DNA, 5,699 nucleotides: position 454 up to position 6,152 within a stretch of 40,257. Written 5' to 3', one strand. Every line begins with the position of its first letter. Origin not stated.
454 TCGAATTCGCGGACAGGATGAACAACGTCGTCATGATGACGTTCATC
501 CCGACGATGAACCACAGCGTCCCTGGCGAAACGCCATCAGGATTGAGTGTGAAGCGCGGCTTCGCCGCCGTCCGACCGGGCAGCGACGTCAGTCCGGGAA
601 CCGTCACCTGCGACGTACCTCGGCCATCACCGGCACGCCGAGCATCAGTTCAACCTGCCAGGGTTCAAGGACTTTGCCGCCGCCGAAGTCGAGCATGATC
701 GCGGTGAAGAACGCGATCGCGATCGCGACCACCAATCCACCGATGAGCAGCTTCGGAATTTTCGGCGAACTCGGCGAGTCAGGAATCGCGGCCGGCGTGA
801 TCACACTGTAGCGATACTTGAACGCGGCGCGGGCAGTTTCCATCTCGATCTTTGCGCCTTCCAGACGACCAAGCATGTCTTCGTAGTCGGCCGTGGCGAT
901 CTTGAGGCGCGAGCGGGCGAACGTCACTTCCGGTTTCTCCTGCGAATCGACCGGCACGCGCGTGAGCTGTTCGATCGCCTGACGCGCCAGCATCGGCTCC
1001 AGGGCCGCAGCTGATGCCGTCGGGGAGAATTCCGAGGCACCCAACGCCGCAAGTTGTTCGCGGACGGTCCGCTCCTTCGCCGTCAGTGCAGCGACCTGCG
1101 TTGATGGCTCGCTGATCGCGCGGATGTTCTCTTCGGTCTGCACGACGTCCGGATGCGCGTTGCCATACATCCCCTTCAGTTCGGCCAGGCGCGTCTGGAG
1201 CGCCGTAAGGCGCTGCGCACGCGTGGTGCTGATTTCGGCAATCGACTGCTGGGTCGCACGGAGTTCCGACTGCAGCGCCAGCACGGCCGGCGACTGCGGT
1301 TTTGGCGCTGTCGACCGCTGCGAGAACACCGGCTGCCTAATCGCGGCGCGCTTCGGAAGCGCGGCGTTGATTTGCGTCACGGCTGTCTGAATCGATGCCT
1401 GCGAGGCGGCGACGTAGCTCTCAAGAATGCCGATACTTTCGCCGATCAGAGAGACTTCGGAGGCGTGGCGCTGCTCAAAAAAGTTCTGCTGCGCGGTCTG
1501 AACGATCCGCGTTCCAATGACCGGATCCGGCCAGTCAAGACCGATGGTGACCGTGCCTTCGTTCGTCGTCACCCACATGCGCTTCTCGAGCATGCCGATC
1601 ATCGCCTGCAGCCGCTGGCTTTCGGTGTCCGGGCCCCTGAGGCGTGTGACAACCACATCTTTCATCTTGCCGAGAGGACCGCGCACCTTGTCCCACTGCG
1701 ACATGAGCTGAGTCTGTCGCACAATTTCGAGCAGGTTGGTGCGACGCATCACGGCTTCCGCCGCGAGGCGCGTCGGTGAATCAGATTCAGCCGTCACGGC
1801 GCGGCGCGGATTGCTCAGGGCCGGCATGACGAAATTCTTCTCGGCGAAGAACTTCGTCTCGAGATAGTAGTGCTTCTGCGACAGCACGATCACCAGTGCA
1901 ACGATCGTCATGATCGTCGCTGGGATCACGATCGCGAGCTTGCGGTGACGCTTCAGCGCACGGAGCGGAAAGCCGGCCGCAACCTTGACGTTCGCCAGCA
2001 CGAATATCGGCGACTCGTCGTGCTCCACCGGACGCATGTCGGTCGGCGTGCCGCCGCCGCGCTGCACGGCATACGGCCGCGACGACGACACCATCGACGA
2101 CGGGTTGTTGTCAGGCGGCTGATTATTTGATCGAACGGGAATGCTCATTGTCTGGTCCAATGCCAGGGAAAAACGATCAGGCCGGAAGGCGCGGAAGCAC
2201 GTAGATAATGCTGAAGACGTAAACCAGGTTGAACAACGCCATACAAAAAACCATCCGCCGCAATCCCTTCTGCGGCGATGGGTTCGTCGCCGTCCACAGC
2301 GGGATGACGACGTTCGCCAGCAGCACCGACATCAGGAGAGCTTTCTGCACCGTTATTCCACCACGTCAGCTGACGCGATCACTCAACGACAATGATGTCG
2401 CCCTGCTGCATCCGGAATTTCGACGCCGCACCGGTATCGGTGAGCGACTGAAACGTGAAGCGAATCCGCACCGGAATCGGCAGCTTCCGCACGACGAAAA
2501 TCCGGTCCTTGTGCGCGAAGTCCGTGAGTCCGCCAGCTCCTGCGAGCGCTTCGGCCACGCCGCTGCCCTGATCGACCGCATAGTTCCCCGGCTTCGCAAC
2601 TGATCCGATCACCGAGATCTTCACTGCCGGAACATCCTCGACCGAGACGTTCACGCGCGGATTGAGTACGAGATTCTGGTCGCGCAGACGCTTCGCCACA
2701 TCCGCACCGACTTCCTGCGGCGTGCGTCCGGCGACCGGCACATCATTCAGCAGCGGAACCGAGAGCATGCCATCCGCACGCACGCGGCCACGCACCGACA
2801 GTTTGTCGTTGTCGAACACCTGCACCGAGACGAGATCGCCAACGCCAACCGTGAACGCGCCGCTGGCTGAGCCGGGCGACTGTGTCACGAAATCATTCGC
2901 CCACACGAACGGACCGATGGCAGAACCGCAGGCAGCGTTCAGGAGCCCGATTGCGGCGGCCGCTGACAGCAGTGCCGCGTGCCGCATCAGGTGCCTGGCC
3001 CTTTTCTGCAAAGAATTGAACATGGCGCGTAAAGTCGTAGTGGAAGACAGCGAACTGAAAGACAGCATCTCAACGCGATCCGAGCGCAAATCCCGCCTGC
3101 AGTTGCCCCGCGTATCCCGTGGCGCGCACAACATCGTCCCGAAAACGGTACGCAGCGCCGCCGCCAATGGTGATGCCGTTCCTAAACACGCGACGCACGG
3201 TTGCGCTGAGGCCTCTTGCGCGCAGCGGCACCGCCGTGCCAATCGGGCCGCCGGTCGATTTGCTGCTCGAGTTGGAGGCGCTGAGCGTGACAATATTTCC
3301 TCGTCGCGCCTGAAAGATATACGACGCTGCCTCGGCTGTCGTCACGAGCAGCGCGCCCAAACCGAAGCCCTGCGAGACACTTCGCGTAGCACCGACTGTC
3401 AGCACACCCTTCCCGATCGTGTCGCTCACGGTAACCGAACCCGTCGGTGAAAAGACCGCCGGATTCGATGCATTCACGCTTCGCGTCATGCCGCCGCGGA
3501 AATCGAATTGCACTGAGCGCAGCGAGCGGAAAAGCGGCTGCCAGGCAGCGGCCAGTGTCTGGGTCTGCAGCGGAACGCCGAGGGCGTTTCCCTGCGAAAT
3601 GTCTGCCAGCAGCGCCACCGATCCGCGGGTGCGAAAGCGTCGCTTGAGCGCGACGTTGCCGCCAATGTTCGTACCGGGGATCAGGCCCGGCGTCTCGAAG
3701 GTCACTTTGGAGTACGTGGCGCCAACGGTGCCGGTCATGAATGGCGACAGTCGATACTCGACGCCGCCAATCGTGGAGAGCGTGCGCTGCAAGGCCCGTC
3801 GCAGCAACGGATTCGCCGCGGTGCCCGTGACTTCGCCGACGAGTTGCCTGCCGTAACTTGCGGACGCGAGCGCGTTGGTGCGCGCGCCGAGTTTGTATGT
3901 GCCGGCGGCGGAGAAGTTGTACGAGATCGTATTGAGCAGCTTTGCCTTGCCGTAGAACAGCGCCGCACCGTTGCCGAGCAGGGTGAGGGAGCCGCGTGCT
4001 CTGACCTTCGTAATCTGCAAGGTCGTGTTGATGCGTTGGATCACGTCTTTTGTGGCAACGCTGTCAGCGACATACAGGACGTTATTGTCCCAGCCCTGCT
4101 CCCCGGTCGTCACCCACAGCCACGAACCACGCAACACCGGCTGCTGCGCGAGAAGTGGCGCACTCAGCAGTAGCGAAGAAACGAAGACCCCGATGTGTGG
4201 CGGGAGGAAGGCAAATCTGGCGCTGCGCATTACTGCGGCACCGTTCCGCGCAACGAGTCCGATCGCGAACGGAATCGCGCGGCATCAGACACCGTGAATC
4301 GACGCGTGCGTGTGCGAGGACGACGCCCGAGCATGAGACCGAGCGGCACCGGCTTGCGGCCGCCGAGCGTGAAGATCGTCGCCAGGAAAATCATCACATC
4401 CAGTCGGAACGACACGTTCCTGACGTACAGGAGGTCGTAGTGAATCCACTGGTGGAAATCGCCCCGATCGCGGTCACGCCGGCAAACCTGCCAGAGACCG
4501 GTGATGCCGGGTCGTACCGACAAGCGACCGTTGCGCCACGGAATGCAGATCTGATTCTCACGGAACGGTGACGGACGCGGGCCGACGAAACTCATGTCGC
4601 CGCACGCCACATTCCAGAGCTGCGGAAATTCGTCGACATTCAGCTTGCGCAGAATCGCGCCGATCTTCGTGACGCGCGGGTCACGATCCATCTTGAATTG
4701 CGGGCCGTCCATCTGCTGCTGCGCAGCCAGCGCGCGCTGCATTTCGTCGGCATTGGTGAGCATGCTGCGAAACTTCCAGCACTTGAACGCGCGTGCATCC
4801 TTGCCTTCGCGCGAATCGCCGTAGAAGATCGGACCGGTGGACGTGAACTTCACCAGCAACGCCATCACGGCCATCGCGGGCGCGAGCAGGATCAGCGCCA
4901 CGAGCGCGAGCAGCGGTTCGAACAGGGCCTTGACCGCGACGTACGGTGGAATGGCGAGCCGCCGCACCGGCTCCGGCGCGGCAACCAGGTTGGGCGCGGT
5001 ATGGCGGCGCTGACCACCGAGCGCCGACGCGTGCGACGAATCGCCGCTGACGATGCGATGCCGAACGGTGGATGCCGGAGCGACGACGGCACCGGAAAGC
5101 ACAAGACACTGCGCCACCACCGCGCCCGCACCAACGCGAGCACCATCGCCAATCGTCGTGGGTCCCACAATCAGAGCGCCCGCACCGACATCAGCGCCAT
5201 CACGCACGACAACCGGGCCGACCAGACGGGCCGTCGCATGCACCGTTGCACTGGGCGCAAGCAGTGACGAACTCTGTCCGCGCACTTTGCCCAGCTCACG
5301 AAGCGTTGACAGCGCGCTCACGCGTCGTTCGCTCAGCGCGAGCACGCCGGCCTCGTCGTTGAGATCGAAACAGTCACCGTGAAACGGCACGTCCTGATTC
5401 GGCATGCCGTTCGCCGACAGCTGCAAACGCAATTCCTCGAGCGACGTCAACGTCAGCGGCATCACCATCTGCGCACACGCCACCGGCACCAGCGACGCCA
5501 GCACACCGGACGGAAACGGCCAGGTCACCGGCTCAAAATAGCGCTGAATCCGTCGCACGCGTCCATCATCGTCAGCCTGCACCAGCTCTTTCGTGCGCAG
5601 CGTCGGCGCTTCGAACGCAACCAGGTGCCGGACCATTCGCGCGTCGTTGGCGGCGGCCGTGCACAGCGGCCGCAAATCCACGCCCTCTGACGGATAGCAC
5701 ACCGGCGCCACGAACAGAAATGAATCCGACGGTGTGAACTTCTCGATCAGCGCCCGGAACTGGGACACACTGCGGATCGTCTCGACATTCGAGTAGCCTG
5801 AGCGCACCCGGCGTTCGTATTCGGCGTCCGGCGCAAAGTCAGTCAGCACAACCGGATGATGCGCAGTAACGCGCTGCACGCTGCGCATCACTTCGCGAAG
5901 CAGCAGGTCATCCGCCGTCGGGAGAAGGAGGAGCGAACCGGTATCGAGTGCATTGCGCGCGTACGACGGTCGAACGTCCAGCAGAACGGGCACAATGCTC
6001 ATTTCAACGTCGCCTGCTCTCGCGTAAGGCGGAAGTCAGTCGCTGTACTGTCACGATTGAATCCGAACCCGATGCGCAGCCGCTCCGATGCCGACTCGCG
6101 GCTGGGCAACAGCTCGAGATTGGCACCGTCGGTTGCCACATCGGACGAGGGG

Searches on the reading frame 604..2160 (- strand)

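Call 5: search_protein_families(library=pfam, proteins=[window:604-2160:-], max_evalue=0.001)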
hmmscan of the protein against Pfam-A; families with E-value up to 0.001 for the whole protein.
window:604-2160:- (518 aa): 0 families

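Call 34: search_protein_families(library=ncbifam, proteins=[window:604-2160:-], max_evalue=0.00001)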
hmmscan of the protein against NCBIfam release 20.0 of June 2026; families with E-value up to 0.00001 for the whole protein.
window:604-2160:- (518 aa): 2 families
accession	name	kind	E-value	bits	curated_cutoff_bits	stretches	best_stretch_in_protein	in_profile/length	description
NF041864.1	EpsV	equivalog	3e-86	289.9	800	1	63-518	23-484/484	PCP family exopolysaccharide biosynthesis protein EpsV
TIGR03007.1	pepcterm_ChnLen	equivalog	1.1e-24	86.6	278.85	1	236-515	192-460/498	XrtA system polysaccharide chain length determinant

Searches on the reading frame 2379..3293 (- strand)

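Call 5: search_protein_families(library=pfam, proteins=[window:2379-3293:-], max_evalue=0.001)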
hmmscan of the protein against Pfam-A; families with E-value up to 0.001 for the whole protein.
window:2379-3293:- (304 aa): 3 families
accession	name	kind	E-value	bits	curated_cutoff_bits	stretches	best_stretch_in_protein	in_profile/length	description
PF02563.21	Poly_export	-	2.4e-17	63.3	28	1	146-218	6-76/77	Polysaccharide biosynthesis/export protein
PF10531.15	SLBB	-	1.5e-11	44.4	27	1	226-270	2-46/55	SLBB domain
PF22461.2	SLBB_2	-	1.3e-09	38.5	27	1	225-303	2-79/79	SLBB domain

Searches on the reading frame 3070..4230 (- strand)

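Call 5: search_protein_families(library=pfam, proteins=[window:3070-4230:-], max_evalue=0.001)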
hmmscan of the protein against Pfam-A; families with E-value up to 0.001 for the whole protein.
window:3070-4230:- (386 aa): 1 family
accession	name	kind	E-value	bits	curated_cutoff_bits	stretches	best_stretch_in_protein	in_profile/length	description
PF10082.15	BBP2_2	-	2.1e-05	24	23.7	1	44-188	22-164/378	Putative beta-barrel porin 2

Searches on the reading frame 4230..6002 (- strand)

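Call 5: search_protein_families(library=pfam, proteins=[window:4230-6002:-], max_evalue=0.001)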
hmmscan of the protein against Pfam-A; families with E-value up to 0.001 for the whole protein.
window:4230-6002:- (590 aa): 2 families
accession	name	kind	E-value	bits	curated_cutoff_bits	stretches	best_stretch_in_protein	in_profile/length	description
PF02397.22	Bac_transf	-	3.9e-57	193.1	27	1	358-545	1-176/179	Bacterial sugar transferase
PF00132.30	Hexapep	-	5.2e-05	23.2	27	1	264-297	2-35/36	Bacterial transferase hexapeptide (six repeats)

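Call 34: search_protein_families(library=ncbifam, proteins=[window:4230-6002:-], max_evalue=0.00001)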
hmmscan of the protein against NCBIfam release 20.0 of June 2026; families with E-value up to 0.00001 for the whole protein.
window:4230-6002:- (590 aa): 14 families
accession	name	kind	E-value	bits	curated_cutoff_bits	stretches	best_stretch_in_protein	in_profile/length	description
TIGR03025.1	EPS_sugtrans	subfamily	1.5e-70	238.6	295.55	1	355-546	255-438/445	exopolysaccharide biosynthesis polyprenyl glycosylphosphotransferase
TIGR03022.1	WbaP_sugtrans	subfamily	7.5e-56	190.3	403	1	349-544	250-447/456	undecaprenyl-phosphate galactose phosphotransferase WbaP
TIGR03023.1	WcaJ_sugtrans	equivalog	9.5e-56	190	410.75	1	356-546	261-446/453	undecaprenyl-phosphate glucose phosphotransferase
NF041877.1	EPS_EpsZ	equivalog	9.1e-53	179.5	800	1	352-543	260-449/459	exopolysaccharide biosynthesis polyisoprenyl-phosphate hexose-1-phosphate transferase EpsZ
NF052601.1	undeca_RfbP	equivalog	1.8e-49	168.3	330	1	356-544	43-233/244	undecaprenyl-phosphate galactose phosphotransferase family protein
TIGR03013.1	EpsB_2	subfamily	8e-45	153.7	393.35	1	357-543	254-433/443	TIGR03013 family XrtA/PEP-CTERM system glycosyltransferase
NF007518.0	PRK10124.1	equivalog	7.3e-33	114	684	1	362-544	278-455/464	undecaprenyl-phosphate glucose phosphotransferase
NF011751.0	PRK15204.1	equivalog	1.8e-31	109.3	907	1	359-543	281-466/476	undecaprenyl-phosphate galactose phosphotransferase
NF050817.1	PolSacchBiosHfsE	equivalog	1.1e-28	100.3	750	1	362-548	276-461/467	polysaccharide biosynthesis protein HfsE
NF045514.1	glycotran_HepC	equivalog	3.9e-19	68.8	140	1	356-478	115-212/220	heterocyst development glycosyltransferase HepC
NF052502.1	man1P_GTase_Rv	exception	9.3e-09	34.6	440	1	244-321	227-304/352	mannose-1-phosphate guanylyltransferase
NF053793.1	beta_CO2some_N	equivalog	7e-07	29.1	100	1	262-314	61-113/118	beta-carboxysome scaffolding protein CcmN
TIGR03570.1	NeuD_NnaD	subfamily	1.7e-06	27.8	160.8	1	252-299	142-189/202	NeuD/PglB/VioB family sugar acetyltransferase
TIGR03992.1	Arch_glmU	subfamily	2.2e-06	26.8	292.1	0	252-321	237-307/393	bifunctional sugar-1-phosphate nucleotidylyltransferase/acetyltransferase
